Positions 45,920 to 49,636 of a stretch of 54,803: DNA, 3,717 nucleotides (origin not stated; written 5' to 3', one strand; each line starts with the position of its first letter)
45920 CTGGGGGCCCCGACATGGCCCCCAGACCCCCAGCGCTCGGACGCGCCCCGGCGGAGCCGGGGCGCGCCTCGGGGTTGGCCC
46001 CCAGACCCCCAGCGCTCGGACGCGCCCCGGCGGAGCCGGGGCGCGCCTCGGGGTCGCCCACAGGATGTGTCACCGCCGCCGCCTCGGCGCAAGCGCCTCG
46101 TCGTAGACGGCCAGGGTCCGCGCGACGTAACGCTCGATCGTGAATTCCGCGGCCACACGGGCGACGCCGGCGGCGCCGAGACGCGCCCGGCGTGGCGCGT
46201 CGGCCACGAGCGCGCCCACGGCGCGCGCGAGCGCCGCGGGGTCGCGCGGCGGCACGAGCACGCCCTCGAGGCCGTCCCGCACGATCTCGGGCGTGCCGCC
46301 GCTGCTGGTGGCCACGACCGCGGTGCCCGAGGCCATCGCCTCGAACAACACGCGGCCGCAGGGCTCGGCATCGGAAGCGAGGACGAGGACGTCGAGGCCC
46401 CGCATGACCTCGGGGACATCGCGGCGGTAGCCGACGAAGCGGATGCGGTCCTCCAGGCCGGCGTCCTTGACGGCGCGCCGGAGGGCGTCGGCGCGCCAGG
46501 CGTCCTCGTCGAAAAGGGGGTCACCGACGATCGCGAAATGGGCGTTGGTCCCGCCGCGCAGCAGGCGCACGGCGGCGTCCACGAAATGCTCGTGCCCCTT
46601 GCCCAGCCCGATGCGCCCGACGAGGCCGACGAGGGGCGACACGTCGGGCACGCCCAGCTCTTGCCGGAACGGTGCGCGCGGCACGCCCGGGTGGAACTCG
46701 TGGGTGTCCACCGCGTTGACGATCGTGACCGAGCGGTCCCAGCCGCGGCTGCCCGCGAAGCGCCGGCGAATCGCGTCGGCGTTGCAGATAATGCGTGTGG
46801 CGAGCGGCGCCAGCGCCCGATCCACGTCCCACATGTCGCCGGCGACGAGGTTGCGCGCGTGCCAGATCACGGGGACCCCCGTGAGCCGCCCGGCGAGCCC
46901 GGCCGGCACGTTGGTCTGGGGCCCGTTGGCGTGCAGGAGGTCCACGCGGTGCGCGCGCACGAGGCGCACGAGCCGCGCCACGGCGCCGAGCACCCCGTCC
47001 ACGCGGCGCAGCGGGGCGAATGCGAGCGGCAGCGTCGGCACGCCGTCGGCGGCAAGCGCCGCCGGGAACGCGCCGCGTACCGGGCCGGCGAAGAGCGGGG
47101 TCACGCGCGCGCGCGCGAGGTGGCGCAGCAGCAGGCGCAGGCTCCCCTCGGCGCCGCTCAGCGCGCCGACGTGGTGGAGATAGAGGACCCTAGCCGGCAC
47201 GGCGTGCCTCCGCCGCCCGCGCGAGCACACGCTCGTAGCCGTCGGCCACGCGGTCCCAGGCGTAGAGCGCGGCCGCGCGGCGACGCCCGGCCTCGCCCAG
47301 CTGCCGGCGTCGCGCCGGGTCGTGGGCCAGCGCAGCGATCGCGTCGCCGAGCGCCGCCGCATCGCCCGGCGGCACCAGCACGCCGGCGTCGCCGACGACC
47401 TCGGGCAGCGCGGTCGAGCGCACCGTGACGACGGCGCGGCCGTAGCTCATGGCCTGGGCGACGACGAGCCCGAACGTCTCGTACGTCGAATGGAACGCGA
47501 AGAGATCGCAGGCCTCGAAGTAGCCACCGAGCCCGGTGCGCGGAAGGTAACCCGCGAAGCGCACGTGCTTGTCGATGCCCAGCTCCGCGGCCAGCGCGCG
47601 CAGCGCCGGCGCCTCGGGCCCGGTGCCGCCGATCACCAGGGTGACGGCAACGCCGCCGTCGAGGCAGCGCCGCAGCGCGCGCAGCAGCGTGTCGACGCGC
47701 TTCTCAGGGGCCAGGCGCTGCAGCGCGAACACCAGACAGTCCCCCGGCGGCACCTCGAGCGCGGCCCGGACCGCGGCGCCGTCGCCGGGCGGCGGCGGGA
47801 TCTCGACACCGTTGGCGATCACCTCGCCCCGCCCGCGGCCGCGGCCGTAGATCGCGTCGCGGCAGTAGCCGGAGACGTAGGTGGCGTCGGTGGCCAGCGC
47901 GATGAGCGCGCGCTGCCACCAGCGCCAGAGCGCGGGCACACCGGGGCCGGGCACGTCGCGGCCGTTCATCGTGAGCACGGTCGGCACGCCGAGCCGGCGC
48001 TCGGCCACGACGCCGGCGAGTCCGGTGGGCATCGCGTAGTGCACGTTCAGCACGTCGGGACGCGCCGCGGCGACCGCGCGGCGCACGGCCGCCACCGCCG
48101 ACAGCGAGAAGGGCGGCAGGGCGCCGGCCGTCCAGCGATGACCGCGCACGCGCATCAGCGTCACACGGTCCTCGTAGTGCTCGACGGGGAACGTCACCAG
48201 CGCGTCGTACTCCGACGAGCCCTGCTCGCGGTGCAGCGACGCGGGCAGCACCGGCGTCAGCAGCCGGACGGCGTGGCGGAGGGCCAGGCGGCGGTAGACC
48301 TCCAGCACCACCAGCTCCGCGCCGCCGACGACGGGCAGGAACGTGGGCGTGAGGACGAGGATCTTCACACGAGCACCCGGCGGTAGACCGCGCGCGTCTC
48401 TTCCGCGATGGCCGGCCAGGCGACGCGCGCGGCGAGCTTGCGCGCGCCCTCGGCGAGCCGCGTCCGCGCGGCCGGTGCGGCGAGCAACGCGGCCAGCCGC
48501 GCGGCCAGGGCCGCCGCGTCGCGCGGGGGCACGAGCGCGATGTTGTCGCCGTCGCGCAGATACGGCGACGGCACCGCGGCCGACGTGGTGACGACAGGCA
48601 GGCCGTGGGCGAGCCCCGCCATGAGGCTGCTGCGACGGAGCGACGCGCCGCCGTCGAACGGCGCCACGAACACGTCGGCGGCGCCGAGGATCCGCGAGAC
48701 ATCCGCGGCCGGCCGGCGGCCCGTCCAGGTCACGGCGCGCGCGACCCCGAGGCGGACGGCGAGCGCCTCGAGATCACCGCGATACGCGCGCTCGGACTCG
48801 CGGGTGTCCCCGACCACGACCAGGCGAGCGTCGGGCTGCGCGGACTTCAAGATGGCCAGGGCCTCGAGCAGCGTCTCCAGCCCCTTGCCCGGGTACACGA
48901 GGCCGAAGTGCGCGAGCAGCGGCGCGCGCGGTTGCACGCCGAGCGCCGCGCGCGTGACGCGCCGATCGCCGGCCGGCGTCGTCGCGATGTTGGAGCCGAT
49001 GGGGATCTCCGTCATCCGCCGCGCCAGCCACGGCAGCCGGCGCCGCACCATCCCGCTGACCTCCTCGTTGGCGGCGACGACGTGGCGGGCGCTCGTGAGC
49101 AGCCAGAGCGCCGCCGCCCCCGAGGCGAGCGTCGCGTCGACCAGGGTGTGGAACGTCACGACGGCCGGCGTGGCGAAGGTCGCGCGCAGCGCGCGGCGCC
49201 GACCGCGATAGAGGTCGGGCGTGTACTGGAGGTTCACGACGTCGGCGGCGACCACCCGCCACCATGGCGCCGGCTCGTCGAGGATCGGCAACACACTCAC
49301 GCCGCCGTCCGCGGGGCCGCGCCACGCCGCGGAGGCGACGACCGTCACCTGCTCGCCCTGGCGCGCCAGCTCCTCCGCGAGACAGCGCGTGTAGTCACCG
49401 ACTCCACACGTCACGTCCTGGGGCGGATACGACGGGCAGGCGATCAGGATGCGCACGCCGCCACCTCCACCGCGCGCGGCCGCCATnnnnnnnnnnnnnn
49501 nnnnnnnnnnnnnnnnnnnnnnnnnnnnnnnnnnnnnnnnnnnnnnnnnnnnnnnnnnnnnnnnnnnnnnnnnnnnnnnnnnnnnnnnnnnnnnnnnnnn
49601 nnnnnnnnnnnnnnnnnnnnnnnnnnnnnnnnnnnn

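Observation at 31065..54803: A glycoconjugate locus of at least 23 kb built on polyprenyl-phosphate/GT-C logic, with no Wzx/Wzy/Wzz or ABC exporter in view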

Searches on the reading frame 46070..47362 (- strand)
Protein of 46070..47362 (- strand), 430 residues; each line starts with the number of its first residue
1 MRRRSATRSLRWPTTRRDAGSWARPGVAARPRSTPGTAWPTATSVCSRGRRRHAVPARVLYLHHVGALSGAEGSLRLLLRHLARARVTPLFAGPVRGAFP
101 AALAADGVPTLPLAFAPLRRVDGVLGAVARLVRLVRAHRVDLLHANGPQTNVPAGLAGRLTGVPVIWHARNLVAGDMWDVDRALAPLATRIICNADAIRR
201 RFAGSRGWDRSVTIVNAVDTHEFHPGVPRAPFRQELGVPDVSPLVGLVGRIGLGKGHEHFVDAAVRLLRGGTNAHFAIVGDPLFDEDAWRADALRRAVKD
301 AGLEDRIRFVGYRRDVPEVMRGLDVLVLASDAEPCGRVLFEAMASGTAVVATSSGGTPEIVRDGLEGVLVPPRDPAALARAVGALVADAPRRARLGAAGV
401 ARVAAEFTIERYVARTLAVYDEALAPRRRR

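Call 7: search_protein_families(library=pfam, proteins=[window:46070-47362:-], max_evalue=0.01)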
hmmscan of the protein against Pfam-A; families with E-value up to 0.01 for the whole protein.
window:46070-47362:- (430 aa): 6 families
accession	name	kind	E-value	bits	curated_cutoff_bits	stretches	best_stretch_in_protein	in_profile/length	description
PF13692.12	Glyco_trans_1_4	-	1.6e-33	116.4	27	1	243-388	2-142/142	Glycosyl transferases group 1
PF00534.26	Glycos_transf_1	-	1.3e-32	113.2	26.4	1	232-399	5-169/172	Glycosyl transferases group 1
PF13439.12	Glyco_transf_4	-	2.4e-13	50.9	28.5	1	69-221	2-169/170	Glycosyltransferase Family 4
PF13524.12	Glyco_trans_1_2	-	2.6e-10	40.9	25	1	259-417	4-143/144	Glycosyl transferase-like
PF13579.12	Glyco_trans_4_4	-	9.1e-10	39.5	29.7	1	70-198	2-131/158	Glycosyl transferase 4-like domain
PF20706.3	GT4-conflict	-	2.5e-05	23.9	26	1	216-370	170-334/385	Family 4 Glycosyltransferase in conflict systems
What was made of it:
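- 46070..47362 (-): GT4 glycosyltransferase. The start is uncertain; orthologues are 376 aa. PF13692 E 2e-33 (call 7).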

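Call 52: search_protein_families(library=ncbifam, proteins=[window:46070-47362:-], max_evalue=1e-8)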
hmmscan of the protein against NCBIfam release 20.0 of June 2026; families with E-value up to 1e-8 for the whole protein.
window:46070-47362:- (430 aa): 17 families
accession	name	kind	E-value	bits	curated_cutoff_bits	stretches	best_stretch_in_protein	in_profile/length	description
TIGR03088.1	stp2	hypoth_equivalog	3.6e-41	141.5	409.05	1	119-424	60-374/374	TIGR03088 family PEP-CTERM/XrtA system glycosyltransferase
NF041876.1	EPS_EpsE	equivalog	3.9e-34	118.5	400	1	215-411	192-384/389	exopolysaccharide biosynthesis GT4 family glycosyltransferase EpsE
TIGR03449.1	mycothiol_MshA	equivalog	5.5e-29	101.3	462.5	1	210-424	189-404/406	D-inositol-3-phosphate glycosyltransferase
TIGR04063.1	stp3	hypoth_equivalog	3.8e-24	85.3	442.05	1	126-424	79-396/397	TIGR04063 family PEP-CTERM/XrtA system glycosyltransferase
TIGR02149.1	glgA_Coryne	subfamily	1.4e-23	83.7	302.4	1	208-422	168-389/391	glycogen synthase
TIGR03999.1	thiol_BshA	equivalog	1.1e-22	80.5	273.7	1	213-424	171-374/375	N-acetyl-alpha-D-glucosaminyl L-malate synthase BshA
NF053787.1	GlcN_PG_synth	equivalog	1.1e-18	67.2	480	1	217-422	172-358/361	N-acetylglucosaminyl phosphatidylglycerol synthase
NF038011.1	PelF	equivalog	6.3e-17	61.8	100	1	202-418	273-487/489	GT4 family glycosyltransferase PelF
TIGR04047.1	MSMEG_0565_glyc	hypoth_equivalog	5.4e-16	58.6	259.85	1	188-421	139-372/373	MSMEG_0565 family glycosyltransferase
NF011726.0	PRK15179.1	equivalog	6.4e-13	47.9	733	1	240-421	515-692/694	Vi polysaccharide biosynthesis protein TviE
NF012034.0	PRK15490.1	equivalog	8.4e-12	44.3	813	1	245-379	401-529/578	Vi polysaccharide biosynthesis glycosyltransferase TviE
NF007640.0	PRK10307.1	subfamily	8.6e-12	44.7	276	1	210-410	195-394/411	WcaI family glycosyltransferase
NF038298.1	EPS_HpsO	equivalog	1.1e-10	40.9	575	1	205-422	163-386/388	hormogonium polysaccharide biosynthesis glycosyltransferase HpsO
NF050063.1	ProtGlycPglJ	equivalog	1.3e-09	37.7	500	1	243-402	195-346/363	N-acetylgalactosamine-N,N'-diacetylbacillosaminyl-diphospho-undecaprenol 4-alpha-N-acetylgalactosaminyltransferase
TIGR02472.1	sucr_P_syn_N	equivalog_domain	1.4e-09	37.3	576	1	324-418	342-436/439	sucrose-phosphate synthase, putative, glycosyltransferase domain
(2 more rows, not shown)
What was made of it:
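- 46070..47362 (-): Best NCBIfam hit is stp2 at 141 bits, below cut-off (call 52).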

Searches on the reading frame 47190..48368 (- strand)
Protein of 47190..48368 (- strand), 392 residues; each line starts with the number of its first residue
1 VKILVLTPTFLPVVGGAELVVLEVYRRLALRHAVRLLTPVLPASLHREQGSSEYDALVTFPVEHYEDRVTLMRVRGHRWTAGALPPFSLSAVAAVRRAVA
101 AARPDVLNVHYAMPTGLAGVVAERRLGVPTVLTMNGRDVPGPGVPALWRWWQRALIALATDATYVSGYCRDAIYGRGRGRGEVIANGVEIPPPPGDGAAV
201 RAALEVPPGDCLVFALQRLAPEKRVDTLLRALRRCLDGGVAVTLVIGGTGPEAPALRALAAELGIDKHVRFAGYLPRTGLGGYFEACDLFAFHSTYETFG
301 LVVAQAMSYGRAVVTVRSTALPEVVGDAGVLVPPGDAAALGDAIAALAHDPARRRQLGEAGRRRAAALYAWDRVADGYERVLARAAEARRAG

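Call 7: search_protein_families(library=pfam, proteins=[window:47190-48368:-], max_evalue=0.01)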
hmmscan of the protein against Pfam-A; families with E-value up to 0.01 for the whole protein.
window:47190-48368:- (392 aa): 6 families
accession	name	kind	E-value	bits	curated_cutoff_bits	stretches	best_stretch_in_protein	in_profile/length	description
PF00534.26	Glycos_transf_1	-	4.4e-32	111.4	26.4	1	201-364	6-172/172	Glycosyl transferases group 1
PF13692.12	Glyco_trans_1_4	-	1.4e-28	100.4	27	1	214-350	5-142/142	Glycosyl transferases group 1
PF13439.12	Glyco_transf_4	-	8.7e-18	65.4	28.5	1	14-189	1-167/170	Glycosyltransferase Family 4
PF13579.12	Glyco_trans_4_4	-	9.4e-16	59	29.7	1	15-187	1-158/158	Glycosyl transferase 4-like domain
PF13477.12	Glyco_trans_4_2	-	1.3e-06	29.1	23.4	1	66-139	37-111/139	Glycosyl transferase 4-like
PF13524.12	Glyco_trans_1_2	-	9.1e-05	22.9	25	1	269-376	29-140/144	Glycosyl transferase-like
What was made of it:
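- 47190..48368 (-): GT4 glycosyltransferase. PF00534 E 4e-32 (call 7).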

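Call 52: search_protein_families(library=ncbifam, proteins=[window:47190-48368:-], max_evalue=1e-8)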
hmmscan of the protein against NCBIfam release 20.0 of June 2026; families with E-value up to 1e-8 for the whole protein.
window:47190-48368:- (392 aa): 17 families
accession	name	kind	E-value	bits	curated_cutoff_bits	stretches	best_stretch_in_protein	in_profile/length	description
TIGR03999.1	thiol_BshA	equivalog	2.2e-26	92.7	273.7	1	60-384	41-372/375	N-acetyl-alpha-D-glucosaminyl L-malate synthase BshA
TIGR03449.1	mycothiol_MshA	equivalog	6.9e-26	91.1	462.5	1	174-386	183-404/406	D-inositol-3-phosphate glycosyltransferase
NF041876.1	EPS_EpsE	equivalog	8.9e-25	87.7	400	1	208-375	212-386/389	exopolysaccharide biosynthesis GT4 family glycosyltransferase EpsE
NF053787.1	GlcN_PG_synth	equivalog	3.1e-21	75.6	480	1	197-377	184-351/361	N-acetylglucosaminyl phosphatidylglycerol synthase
TIGR03088.1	stp2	hypoth_equivalog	3.5e-21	75.7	409.05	1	180-382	161-370/374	TIGR03088 family PEP-CTERM/XrtA system glycosyltransferase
TIGR02149.1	glgA_Coryne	subfamily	4.5e-19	68.8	302.4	1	80-377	64-382/391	glycogen synthase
TIGR04063.1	stp3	hypoth_equivalog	2.9e-18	65.9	442.05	1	224-384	227-394/397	TIGR04063 family PEP-CTERM/XrtA system glycosyltransferase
NF038295.1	EPS_HpsP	equivalog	1.7e-16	60.2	550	1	183-376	180-378/388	hormogonium polysaccharide biosynthesis glycosyltransferase HpsP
NF047684.1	TeichurnBiosyTuaC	equivalog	2.1e-16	59.9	550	1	102-363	107-367/391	teichuronic acid biosynthesis protein TuaC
TIGR04047.1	MSMEG_0565_glyc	hypoth_equivalog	6.6e-15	55.1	259.85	1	145-376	126-365/373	MSMEG_0565 family glycosyltransferase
NF038229.1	Glyco4_Geo_Pelo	equivalog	1.1e-13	50.9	400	1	91-384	43-335/338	GPMC system family 4 glycosyltransferase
NF041879.1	EPS_EpsH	equivalog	1.5e-12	47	800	1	215-377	242-408/431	exopolysaccharide biosynthesis glycosyltransferase EpsH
NF038298.1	EPS_HpsO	equivalog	2.3e-11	43.1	575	1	199-374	190-376/388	hormogonium polysaccharide biosynthesis glycosyltransferase HpsO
NF007640.0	PRK10307.1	subfamily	3.7e-11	42.6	276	1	198-382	217-404/411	WcaI family glycosyltransferase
NF041010.1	glycosy_Agl16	equivalog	6.5e-10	38.4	575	0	181-376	158-342/352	glycosylation protein Agl16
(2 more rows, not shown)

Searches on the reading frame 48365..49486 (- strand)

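Call 7: search_protein_families(library=pfam, proteins=[window:48365-49486:-], max_evalue=0.01)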
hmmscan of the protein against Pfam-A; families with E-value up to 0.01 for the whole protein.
window:48365-49486:- (373 aa): 4 families
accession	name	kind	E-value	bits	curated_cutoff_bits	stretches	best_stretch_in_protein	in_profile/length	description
PF13692.12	Glyco_trans_1_4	-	1.8e-23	83.8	27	1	189-336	2-141/142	Glycosyl transferases group 1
PF00534.26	Glycos_transf_1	-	7.7e-21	74.8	26.4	1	177-350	4-171/172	Glycosyl transferases group 1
PF13439.12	Glyco_transf_4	-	2e-07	31.6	28.5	1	28-164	3-165/170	Glycosyltransferase Family 4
PF13524.12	Glyco_trans_1_2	-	0.0064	16.9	25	0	216-350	12-127/144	Glycosyl transferase-like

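Call 52: search_protein_families(library=ncbifam, proteins=[window:48365-49486:-], max_evalue=1e-8)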
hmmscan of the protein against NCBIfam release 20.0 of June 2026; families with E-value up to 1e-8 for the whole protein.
window:48365-49486:- (373 aa): 8 families
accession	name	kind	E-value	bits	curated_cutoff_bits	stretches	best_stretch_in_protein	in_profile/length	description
TIGR03449.1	mycothiol_MshA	equivalog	3.1e-21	75.7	462.5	1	133-371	166-403/406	D-inositol-3-phosphate glycosyltransferase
NF041876.1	EPS_EpsE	equivalog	3.5e-21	75.9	400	1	194-351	220-375/389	exopolysaccharide biosynthesis GT4 family glycosyltransferase EpsE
TIGR03088.1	stp2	hypoth_equivalog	1.3e-16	60.6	409.05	1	154-372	158-374/374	TIGR03088 family PEP-CTERM/XrtA system glycosyltransferase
TIGR04047.1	MSMEG_0565_glyc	hypoth_equivalog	7.8e-15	54.8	259.85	1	172-370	178-373/373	MSMEG_0565 family glycosyltransferase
TIGR04063.1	stp3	hypoth_equivalog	7.8e-15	54.7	442.05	1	157-372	181-396/397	TIGR04063 family PEP-CTERM/XrtA system glycosyltransferase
NF007640.0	PRK10307.1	subfamily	1.2e-11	44.2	276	0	169-354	210-389/411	WcaI family glycosyltransferase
NF038295.1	EPS_HpsP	equivalog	7.7e-10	38.3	550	1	160-371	180-387/388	hormogonium polysaccharide biosynthesis glycosyltransferase HpsP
TIGR02149.1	glgA_Coryne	subfamily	3.1e-09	36.4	302.4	0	173-372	189-391/391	glycogen synthase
